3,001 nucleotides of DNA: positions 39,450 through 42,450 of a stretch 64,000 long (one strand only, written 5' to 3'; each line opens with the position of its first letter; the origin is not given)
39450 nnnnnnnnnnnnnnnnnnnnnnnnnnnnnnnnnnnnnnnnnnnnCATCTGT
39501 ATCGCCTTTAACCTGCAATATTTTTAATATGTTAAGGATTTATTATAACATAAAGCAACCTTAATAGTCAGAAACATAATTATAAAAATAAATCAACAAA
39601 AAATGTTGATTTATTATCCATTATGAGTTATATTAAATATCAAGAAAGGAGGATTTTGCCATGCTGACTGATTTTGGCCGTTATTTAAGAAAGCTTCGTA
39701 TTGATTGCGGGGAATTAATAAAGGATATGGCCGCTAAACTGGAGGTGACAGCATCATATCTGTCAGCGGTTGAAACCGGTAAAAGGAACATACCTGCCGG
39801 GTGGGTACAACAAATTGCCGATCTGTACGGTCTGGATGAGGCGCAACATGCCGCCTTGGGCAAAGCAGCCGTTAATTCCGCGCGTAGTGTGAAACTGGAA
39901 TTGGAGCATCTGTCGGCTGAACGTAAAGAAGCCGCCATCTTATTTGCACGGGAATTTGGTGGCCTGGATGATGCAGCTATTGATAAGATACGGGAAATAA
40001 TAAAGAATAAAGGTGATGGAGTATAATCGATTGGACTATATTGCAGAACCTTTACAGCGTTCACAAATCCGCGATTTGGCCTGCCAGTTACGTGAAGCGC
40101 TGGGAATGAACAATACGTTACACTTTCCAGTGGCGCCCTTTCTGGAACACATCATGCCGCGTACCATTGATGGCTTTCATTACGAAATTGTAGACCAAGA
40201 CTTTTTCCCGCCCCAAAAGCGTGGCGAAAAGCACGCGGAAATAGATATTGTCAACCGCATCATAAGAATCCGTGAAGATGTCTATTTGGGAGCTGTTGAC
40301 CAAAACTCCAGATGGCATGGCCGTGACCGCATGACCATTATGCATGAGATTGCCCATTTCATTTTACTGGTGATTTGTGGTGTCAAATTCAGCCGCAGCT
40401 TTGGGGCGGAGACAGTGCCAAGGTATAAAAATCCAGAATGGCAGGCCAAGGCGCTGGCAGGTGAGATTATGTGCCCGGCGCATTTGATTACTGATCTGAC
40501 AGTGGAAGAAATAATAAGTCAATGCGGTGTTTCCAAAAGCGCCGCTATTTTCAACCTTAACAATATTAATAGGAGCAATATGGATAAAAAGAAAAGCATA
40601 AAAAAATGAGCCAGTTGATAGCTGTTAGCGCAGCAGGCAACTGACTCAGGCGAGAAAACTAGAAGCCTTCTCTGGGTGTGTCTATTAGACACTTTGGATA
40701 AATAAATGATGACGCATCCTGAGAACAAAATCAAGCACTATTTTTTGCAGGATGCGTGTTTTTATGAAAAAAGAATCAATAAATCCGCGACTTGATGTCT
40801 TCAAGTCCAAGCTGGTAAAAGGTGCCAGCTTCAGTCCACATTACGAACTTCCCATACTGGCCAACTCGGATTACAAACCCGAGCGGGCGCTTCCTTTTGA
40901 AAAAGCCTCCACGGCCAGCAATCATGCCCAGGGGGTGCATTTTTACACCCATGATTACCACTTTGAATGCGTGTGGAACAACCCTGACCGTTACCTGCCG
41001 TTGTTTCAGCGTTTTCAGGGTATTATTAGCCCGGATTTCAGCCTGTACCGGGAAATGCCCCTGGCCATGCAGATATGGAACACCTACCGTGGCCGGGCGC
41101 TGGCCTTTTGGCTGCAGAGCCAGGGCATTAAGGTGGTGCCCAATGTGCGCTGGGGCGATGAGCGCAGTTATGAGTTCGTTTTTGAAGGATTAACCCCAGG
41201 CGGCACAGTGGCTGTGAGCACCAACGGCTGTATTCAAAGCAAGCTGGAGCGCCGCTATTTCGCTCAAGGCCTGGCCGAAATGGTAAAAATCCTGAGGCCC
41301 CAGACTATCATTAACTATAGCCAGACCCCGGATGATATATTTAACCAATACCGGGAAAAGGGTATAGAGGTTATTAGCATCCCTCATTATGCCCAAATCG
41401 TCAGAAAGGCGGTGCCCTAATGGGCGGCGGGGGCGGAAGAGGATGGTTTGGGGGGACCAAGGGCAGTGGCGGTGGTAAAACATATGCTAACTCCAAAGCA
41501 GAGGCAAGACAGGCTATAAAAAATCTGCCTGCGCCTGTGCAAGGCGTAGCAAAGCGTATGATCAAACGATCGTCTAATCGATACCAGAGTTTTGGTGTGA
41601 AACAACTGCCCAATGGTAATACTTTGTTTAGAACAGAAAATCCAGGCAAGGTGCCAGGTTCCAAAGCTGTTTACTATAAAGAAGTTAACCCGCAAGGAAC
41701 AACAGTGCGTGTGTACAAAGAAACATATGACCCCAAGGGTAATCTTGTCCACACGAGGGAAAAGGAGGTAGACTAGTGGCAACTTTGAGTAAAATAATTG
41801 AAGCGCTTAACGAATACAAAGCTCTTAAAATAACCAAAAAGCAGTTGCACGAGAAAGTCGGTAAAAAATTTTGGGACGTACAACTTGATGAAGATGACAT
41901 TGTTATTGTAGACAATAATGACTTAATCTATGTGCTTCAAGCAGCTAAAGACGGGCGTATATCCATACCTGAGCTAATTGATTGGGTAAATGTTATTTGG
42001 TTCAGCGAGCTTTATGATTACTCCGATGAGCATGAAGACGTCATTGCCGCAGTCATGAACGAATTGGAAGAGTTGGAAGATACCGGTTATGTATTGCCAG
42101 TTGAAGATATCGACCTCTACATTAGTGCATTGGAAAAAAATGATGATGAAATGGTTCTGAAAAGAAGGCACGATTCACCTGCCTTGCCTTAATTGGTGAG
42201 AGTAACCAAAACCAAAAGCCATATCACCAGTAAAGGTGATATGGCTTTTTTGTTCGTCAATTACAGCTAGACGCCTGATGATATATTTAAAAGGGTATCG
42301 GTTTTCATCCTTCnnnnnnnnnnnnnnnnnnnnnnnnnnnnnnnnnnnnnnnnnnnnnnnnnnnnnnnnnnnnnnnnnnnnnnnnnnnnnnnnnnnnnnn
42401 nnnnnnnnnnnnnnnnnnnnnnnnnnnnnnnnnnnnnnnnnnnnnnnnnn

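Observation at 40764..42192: DUF4417 / Gly-rich basic protein / acidic protein cassette joined by 1-nt stop-start overlaps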

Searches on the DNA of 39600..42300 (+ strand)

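Call 5: search_dna_similar(query=window:39600-42300:+, collection=plasmids, mode=near)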
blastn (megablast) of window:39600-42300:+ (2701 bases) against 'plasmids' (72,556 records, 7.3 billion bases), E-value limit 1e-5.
No match.

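Call 6: search_dna_similar(query=window:39600-42300:+, collection=ecoli_genomes, mode=near)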
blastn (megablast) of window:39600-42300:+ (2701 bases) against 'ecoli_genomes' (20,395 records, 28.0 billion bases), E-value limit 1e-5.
No match.
